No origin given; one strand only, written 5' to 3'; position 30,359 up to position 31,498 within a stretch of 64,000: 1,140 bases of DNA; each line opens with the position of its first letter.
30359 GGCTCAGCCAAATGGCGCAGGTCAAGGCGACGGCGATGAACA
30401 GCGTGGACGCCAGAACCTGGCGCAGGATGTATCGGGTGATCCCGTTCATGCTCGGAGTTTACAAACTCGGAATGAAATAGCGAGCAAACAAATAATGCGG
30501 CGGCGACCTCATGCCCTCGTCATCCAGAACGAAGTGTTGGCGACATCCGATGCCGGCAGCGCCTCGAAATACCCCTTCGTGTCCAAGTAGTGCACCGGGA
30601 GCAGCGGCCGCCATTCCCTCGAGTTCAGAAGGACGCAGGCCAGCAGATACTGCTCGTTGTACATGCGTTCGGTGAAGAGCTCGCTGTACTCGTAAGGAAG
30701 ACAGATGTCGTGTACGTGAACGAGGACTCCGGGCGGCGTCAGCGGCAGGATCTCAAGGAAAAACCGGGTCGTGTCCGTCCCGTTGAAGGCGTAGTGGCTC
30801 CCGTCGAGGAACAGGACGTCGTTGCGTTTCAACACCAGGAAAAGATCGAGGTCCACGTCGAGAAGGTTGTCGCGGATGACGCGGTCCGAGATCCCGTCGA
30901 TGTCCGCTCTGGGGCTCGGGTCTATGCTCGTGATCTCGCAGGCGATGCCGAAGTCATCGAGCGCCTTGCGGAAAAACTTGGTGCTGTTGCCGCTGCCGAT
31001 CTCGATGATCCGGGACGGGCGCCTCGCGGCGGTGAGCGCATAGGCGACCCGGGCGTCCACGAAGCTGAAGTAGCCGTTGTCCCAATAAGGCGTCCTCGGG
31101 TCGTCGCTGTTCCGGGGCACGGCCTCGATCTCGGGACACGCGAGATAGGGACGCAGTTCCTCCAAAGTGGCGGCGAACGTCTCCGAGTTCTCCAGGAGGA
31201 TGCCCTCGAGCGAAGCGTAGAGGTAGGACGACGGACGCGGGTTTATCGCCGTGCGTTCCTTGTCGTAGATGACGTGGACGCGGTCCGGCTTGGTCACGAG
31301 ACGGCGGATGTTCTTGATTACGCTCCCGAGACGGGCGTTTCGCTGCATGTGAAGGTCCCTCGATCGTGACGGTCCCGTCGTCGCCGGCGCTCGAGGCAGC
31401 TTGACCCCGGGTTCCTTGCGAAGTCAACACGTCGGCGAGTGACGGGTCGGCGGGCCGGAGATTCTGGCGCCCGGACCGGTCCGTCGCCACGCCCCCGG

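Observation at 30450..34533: Lower-GC ~3.7 kb insertion between lptF and pepA: two SAM methyltransferases, two secreted proteins and a lipoprotein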

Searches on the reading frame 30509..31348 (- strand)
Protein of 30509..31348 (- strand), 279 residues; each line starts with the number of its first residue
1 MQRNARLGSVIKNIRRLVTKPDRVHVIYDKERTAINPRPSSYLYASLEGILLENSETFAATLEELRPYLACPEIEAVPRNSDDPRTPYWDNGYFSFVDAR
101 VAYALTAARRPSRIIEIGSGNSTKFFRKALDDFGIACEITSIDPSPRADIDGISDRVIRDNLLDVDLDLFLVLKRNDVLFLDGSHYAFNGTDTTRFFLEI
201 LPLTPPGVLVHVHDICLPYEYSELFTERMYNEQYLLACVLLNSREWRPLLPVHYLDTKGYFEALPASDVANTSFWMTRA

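Call 5: search_protein_families(library=pfam, proteins=[window:30509-31348:-], max_evalue=0.1)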
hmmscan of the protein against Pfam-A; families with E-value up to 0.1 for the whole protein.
window:30509-31348:- (279 aa): 2 families
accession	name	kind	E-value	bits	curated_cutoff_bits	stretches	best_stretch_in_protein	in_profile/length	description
PF13578.12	Methyltransf_24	-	3e-10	41.4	26.3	1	115-215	1-105/105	Methyltransferase domain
PF13489.12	Methyltransf_23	-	0.036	14.2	27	1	95-148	7-56/164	Methyltransferase domain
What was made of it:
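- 30509..31348 (-): MT1: a 279-aa cytoplasmic class I SAM-dependent methyltransferase (Methyltransf_24). It lies 59 bp upstream of lptF on the same strand. PF13578, 41.4 bits against a cutoff of 26.3 (call 5).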

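Call 6: search_protein_families(library=ncbifam, proteins=[window:30509-31348:-], max_evalue=0.1)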
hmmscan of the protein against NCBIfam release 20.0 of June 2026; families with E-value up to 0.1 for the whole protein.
window:30509-31348:- (279 aa): 0 families

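Call 11: find_encoding_contigs(protein=window:30509-31348:-, flank=10000, max_places=6)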
Protein window:30509-31348:- (279 aa): 1 contig read that carries it; 1 place shown.
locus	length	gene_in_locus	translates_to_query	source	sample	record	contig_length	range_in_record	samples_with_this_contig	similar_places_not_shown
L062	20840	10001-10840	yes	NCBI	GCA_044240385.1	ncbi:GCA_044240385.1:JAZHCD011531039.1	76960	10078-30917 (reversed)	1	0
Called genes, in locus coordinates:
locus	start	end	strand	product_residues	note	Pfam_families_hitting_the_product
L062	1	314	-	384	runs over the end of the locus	PF09839:DUF2066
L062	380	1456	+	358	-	PF00586:AIRS, PF02769:AIRS_C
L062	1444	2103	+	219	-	PF00551:Formyl_trans_N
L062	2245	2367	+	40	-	PF07835:COX4_pro_2 (weak)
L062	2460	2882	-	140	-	PF00334:NDK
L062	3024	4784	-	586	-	PF02543:Carbam_trans_N, PF00814:TsaD (faint), PF22521:HypF_C_2 (weak), PF16861:Carbam_trans_C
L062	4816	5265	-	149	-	PF04364:DNA_pol3_chi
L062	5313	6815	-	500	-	PF02789:Peptidase_M17_N, PF00883:Peptidase_M17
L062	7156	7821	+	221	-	-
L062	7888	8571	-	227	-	PF13489:Methyltransf_23, PF08241:Methyltransf_11 (weak), PF08242:Methyltransf_12 (weak)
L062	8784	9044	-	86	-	-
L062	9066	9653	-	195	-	-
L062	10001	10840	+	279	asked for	PF13578:Methyltransf_24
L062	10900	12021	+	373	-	PF03739:LptF_LptG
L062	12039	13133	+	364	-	PF03739:LptF_LptG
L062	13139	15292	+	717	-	PF03968:LptD_N (weak), PF04453:LptD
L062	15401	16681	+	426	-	PF13624:SurA_N_3 (weak), PF09312:SurA_N, PF13145:Rotamase_2 (faint), PF13616:Rotamase_3, PF00639:Rotamase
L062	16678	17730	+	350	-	PF04166:PdxA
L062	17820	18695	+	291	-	PF00398:RrnaAD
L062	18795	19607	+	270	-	PF00583:Acetyltransf_1, PF13508:Acetyltransf_7 (weak), PF18014:Acetyltransf_18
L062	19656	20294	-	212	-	PF00625:Guanylate_kin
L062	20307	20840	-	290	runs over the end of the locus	PF03755:YicC-like_N, PF08340:YicC-like_C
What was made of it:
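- Checked: The flanks are lptF-lptG-lptD-surA-pdxA-rsmA on one side and pepA-holC on the other (calls 5, 11).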

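Call 12: find_homologous_proteins(query=window:30509-31348:-)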
Query window:30509-31348:- (279 aa): 6162 proteins with E <= 0.001 among 7276 candidates; the best 120 are listed.
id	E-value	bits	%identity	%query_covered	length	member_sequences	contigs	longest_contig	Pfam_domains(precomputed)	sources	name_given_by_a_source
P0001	3.7e-185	632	99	100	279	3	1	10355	PF13578.13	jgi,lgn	jgi:hypothetical protein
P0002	5.5e-133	461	71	100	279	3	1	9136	PF13578.13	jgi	jgi:hypothetical protein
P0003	3.6e-130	451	68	100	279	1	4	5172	PF13578.13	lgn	-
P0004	4.5e-117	409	66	99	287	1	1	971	PF13578.13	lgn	-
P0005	9.1e-114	398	62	99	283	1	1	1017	PF13578.13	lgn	-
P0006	9.1e-113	394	63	97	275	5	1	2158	PF13578.13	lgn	-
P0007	1.1e-112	394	62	99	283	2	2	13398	PF13578.13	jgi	jgi:predicted O-methyltransferase YrrM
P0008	1.6e-110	387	61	97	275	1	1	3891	PF13578.13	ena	-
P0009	2.6e-110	386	60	100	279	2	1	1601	PF13578.13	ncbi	-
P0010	7.5e-109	382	58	99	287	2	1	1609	PF13578.13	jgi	-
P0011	7.6e-108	378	58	100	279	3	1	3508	PF13578.13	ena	-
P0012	3.7e-106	373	58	97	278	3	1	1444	PF13578.13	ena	-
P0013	6.6e-106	372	58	99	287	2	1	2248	PF13578.13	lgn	-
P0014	2.7e-104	367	58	99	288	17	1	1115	PF13578.13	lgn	-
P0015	8.7e-103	362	55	97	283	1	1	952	PF13578.13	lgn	-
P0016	1.2e-100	355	55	99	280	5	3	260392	PF13578.13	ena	-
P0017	1.2e-99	351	66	80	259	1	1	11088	PF13578.13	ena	-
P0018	2.8e-95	337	62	82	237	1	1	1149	PF13578.13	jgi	-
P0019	2.5e-79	285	55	88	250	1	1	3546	PF13578.13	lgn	-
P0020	8.3e-77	276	52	87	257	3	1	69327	PF13578.13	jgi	jgi:hypothetical protein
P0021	2.6e-76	275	51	89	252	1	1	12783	PF13578.13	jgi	-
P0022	6.8e-75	270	51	88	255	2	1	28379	PF13578.13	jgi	jgi:predicted O-methyltransferase YrrM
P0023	2.2e-74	268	45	100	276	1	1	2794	PF13578.13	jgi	jgi:hypothetical protein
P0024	1.3e-73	266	51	87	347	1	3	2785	PF13578.13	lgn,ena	-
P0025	1.2e-72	263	51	87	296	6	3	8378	PF13578.13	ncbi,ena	-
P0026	4.0e-72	261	50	87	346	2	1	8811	PF13578.13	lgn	-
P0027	1.0e-71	260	49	88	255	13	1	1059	PF13578.13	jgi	-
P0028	3.0e-71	258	50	87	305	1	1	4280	PF13578.13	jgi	jgi:predicted O-methyltransferase YrrM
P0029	4.3e-71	258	49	87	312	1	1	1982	PF13578.13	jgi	jgi:hypothetical protein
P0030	7.5e-71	257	56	74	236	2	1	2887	PF13578.13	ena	-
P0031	9.0e-71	257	49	88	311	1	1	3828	PF13578.13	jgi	jgi:hypothetical protein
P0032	2.4e-68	249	49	87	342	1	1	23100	PF13578.13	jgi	jgi:Methyltransferase domain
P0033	8.6e-68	247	45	95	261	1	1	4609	PF13578.13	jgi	jgi:predicted O-methyltransferase YrrM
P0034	1.1e-67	246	48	89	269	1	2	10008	PF13578.13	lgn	-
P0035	2.2e-67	246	49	88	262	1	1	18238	PF13578.13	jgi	jgi:hypothetical protein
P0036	2.4e-67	245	50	89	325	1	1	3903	PF13578.13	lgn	-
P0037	2.4e-67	245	48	89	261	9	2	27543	PF13578.13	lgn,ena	-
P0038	2.6e-67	245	44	98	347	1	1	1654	PF13578.13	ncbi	-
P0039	1.5e-66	243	46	87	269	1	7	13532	PF13578.13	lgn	-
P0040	2.5e-66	242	44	89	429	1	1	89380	PF22674.3,PF13578.13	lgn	-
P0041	9.6e-66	240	48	92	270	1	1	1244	PF13578.13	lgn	-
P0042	3.0e-65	239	47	89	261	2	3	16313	PF13578.13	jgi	jgi:hypothetical protein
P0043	3.0e-65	238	47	88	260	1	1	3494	PF13578.13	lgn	-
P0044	7.5e-65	237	45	87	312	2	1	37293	PF13578.13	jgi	jgi:hypothetical protein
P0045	1.1e-64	237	47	88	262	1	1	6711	PF13578.13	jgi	jgi:predicted O-methyltransferase YrrM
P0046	1.6e-64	236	48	94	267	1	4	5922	PF13578.13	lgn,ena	-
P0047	2.0e-64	236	44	86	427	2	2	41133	PF22674.3,PF13578.13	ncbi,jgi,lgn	jgi:hypothetical protein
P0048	3.0e-64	235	45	98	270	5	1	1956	PF13578.13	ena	-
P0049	6.6e-64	234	49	87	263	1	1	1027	PF13578.13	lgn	-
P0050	1.1e-63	233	45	87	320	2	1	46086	PF13578.13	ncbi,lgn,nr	ncbi:MAG: class I SAM-dependent methyltransferase [Planctomycetes bacterium]|nr:class I SAM-dependen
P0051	2.5e-63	232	46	88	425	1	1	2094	PF13578.13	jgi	jgi:hypothetical protein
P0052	4.5e-63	231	46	88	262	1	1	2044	PF13578.13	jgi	-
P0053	6.4e-63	231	50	77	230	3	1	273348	PF13578.13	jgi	jgi:hypothetical protein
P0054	1.7e-62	229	50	77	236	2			PF13578.13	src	-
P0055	2.9e-62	229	45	87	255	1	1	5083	PF13578.13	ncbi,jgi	jgi:hypothetical protein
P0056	4.7e-62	228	48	88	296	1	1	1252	PF13578.13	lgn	-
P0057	7.2e-62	227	48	87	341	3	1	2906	PF13578.13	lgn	-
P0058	1.0e-61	227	48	94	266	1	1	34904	PF13578.13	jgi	jgi:Methyltransferase domain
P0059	1.3e-61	227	50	84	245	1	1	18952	PF13578.13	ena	-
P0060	2.5e-61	226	48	87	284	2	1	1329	PF13578.13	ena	-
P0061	4.6e-61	225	43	98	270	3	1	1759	PF13578.13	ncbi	-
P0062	6.5e-61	224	44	86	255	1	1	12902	PF13578.13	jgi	jgi:hypothetical protein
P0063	6.9e-61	224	46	86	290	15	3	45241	PF13578.13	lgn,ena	-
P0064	7.4e-61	224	46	87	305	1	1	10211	PF13578.13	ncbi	-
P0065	1.0e-60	224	42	98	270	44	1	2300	PF13578.13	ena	-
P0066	2.3e-60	223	49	88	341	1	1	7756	PF13578.13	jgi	jgi:hypothetical protein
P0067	2.6e-60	222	45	98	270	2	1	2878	PF13578.13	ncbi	-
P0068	4.0e-60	222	45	94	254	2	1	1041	PF13578.13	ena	-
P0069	4.6e-60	222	52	73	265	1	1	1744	PF13578.13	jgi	jgi:hypothetical protein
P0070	5.2e-60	221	46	87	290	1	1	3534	PF13578.13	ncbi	ncbi:MAG: class I SAM-dependent methyltransferase [bacterium]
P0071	7.4e-60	221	49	85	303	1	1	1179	PF13578.13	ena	-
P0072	7.5e-60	221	48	87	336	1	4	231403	PF13578.13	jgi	jgi:hypothetical protein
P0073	8.4e-60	221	42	98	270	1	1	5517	PF13578.13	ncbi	-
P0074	1.4e-59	220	47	87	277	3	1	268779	PF13578.13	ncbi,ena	-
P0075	1.5e-59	220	44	87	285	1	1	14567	PF13578.13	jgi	jgi:hypothetical protein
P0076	1.5e-59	220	46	87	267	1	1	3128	PF13578.13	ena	-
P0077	1.8e-59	220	47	87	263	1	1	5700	PF13578.13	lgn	-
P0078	2.2e-59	219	47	90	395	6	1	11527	PF13578.13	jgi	jgi:hypothetical protein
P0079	2.3e-59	219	44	88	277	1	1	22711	PF13578.13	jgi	jgi:hypothetical protein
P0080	2.8e-59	219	44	88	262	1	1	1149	PF13578.13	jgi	jgi:hypothetical protein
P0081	3.5e-59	219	42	98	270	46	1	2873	PF13578.13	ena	-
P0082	6.1e-59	218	45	87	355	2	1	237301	PF13578.13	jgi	jgi:hypothetical protein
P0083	7.3e-59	218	44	98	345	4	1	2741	PF13578.13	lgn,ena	-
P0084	9.5e-59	217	43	88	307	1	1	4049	PF13578.13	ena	-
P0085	1.9e-58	216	43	88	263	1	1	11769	PF13578.13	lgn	-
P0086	2.4e-58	216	45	86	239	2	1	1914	PF13578.13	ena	-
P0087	5.0e-58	215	42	96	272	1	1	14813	PF13578.13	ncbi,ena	-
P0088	5.3e-58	215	42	87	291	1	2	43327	PF13578.13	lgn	-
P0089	5.5e-58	215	46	87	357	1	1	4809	PF13578.13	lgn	-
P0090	5.6e-58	215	46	87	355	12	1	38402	PF13578.13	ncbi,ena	-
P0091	1.3e-57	213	47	90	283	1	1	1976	PF13578.13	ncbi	-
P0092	1.5e-57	213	42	88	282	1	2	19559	PF13578.13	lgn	-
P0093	3.5e-57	212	46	84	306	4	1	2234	PF13578.13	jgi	jgi:SAM-dependent methyltransferase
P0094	3.8e-57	212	41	97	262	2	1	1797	PF13578.13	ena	-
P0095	7.2e-57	211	42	97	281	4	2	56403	PF13578.13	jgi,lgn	jgi:predicted O-methyltransferase YrrM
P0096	7.2e-57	211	44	96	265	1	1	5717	PF13578.13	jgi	jgi:hypothetical protein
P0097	1.0e-56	210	44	98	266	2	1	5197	PF13578.13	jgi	-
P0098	2.5e-56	209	49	78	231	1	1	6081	PF13578.13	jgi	-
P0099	2.7e-56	209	51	70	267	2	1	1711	PF13578.13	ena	-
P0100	3.2e-56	209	41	87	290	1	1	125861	PF13578.13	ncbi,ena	-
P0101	5.7e-56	208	43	88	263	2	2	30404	PF13578.13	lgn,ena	-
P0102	8.7e-56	207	41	89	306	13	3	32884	PF13578.13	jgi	jgi:hypothetical protein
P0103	1.5e-55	207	49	77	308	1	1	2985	PF13578.13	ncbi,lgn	-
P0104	1.5e-55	207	45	84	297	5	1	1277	PF13578.13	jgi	jgi:hypothetical protein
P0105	3.0e-55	206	47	75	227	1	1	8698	PF13578.13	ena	-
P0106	3.4e-55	206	49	77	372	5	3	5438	PF13578.13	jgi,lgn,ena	-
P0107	3.7e-55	205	42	84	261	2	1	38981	PF13578.13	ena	-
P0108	4.5e-55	205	48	72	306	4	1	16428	PF13578.13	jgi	jgi:Methyltransferase domain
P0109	5.2e-55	205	44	87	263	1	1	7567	PF13578.13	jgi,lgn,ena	-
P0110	5.3e-55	205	42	96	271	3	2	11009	PF13578.13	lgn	-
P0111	6.6e-55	205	42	97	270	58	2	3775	PF13578.13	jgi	jgi:predicted O-methyltransferase YrrM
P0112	7.6e-55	204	51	70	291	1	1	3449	PF13578.13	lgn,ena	-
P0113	7.9e-55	204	41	97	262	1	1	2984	PF13578.13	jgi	jgi:predicted O-methyltransferase YrrM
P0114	1.1e-54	204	53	66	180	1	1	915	PF13578.13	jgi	jgi:predicted O-methyltransferase YrrM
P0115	1.2e-54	204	44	81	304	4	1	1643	PF13578.13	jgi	jgi:hypothetical protein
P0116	1.3e-54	204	42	98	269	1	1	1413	PF13578.13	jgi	-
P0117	2.0e-54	203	43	96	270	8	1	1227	PF13578.13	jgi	jgi:predicted O-methyltransferase YrrM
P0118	2.2e-54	203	48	78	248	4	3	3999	PF13578.13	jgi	jgi:predicted O-methyltransferase YrrM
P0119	2.4e-54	203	42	95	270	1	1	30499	PF13578.13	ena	-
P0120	3.4e-54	202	43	98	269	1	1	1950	PF13578.13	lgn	-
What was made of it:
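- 30509..31348 (-): The search found 6162 homologues at E<=0.001 (call 12).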

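Call 13: find_encoding_contigs(protein=P0002, flank=8000, max_places=3)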
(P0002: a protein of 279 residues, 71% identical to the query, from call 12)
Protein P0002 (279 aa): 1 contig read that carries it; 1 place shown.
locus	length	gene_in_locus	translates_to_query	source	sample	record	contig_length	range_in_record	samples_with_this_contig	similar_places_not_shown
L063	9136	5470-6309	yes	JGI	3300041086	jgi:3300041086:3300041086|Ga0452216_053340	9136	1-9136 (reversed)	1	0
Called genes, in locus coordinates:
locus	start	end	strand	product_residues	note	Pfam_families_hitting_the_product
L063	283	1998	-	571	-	PF02543:Carbam_trans_N, PF00814:TsaD (faint), PF22521:HypF_C_2 (weak), PF16861:Carbam_trans_C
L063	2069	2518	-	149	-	PF04364:DNA_pol3_chi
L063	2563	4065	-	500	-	PF02789:Peptidase_M17_N, PF00883:Peptidase_M17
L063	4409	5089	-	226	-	PF13489:Methyltransf_23 (weak)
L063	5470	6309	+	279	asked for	PF13578:Methyltransf_24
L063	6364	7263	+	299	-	PF03739:LptF_LptG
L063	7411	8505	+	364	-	PF03739:LptF_LptG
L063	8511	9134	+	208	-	?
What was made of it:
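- L063 (LptF 76%) has only MT2<->MT1 (call 13).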

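Call 14: find_encoding_contigs(protein=P0007, flank=8000, max_places=3)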
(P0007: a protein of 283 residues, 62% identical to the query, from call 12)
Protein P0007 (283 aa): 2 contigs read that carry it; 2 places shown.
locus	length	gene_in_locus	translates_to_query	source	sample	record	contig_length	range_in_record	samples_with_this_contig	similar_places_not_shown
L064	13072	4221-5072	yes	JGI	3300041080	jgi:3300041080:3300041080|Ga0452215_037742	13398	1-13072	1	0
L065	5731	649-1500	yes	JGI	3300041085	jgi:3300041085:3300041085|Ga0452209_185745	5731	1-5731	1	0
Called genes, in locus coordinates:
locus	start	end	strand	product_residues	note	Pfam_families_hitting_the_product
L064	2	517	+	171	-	?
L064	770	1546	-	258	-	PF01063:Aminotran_4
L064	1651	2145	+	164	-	PF01047:MarR (weak), PF12802:MarR_2, PF13463:HTH_27 (weak), PF22194:WHD_F93 (weak)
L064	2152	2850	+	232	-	PF00072:Response_reg, PF00486:Trans_reg_C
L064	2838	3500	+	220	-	-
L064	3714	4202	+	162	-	PF02518:HATPase_c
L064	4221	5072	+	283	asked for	PF13578:Methyltransf_24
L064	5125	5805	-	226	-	PF13489:Methyltransf_23 (faint)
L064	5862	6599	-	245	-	PF13489:Methyltransf_23, PF13847:Methyltransf_31, PF08241:Methyltransf_11, PF08242:Methyltransf_12, PF13649:Methyltransf_25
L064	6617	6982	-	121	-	PF01588:tRNA_bind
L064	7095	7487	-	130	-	PF09361:Phasin_2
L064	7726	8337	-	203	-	PF08511:COQ9 (weak)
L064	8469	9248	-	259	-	PF03807:F420_oxidored (weak), PF14748:P5CR_dimer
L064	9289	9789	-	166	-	PF10722:YbjN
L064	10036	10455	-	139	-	PF04380:BMFP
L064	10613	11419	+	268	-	PF01790:LGT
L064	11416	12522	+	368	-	PF02636:Methyltransf_28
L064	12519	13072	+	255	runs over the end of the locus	PF02578:Cu-oxidase_4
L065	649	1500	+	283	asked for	PF13578:Methyltransf_24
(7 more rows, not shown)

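Call 15: find_encoding_contigs(protein=P0016, flank=8000, max_places=3)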
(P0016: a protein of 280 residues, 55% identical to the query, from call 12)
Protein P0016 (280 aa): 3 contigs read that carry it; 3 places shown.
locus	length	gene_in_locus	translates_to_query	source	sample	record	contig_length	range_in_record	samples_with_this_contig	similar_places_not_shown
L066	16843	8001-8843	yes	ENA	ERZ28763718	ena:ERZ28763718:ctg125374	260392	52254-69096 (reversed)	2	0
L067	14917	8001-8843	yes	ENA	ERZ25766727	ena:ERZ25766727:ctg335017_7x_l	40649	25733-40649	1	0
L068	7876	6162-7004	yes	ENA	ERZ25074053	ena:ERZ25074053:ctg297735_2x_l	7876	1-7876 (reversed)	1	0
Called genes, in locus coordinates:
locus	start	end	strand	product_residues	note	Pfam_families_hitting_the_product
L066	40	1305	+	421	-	PF01321:Creatinase_N, PF00557:Peptidase_M24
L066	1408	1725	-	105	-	PF02627:CMD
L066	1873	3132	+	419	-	PF00291:PALP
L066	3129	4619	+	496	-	PF07969:Amidohydro_3, PF01979:Amidohydro_1 (weak)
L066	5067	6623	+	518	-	PF00496:SBP_bac_5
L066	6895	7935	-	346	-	PF05544:Pro_racemase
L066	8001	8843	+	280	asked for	PF13578:Methyltransf_24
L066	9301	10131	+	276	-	PF02668:TauD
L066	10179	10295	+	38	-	-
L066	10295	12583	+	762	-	PF12228:DUF3604 (faint)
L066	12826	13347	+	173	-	PF00106:adh_short, PF13561:adh_short_C2, PF01695:IstB_IS21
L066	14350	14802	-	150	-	-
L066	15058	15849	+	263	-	PF00106:adh_short, PF13561:adh_short_C2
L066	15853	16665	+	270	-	PF00106:adh_short, PF08659:KR, PF13561:adh_short_C2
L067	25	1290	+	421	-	PF01321:Creatinase_N, PF00557:Peptidase_M24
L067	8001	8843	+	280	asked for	PF13578:Methyltransf_24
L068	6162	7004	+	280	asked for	PF13578:Methyltransf_24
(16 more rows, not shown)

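Call 16: search_solved_structures(query=window:30509-31348:-, max_evalue=1, show_alignments=2)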
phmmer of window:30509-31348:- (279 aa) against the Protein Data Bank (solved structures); distinct sequences matched with E-value up to 1: 1.
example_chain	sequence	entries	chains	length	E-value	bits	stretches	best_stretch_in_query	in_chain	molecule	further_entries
7ar9_Y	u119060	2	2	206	0.33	13.6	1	200-262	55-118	B14.7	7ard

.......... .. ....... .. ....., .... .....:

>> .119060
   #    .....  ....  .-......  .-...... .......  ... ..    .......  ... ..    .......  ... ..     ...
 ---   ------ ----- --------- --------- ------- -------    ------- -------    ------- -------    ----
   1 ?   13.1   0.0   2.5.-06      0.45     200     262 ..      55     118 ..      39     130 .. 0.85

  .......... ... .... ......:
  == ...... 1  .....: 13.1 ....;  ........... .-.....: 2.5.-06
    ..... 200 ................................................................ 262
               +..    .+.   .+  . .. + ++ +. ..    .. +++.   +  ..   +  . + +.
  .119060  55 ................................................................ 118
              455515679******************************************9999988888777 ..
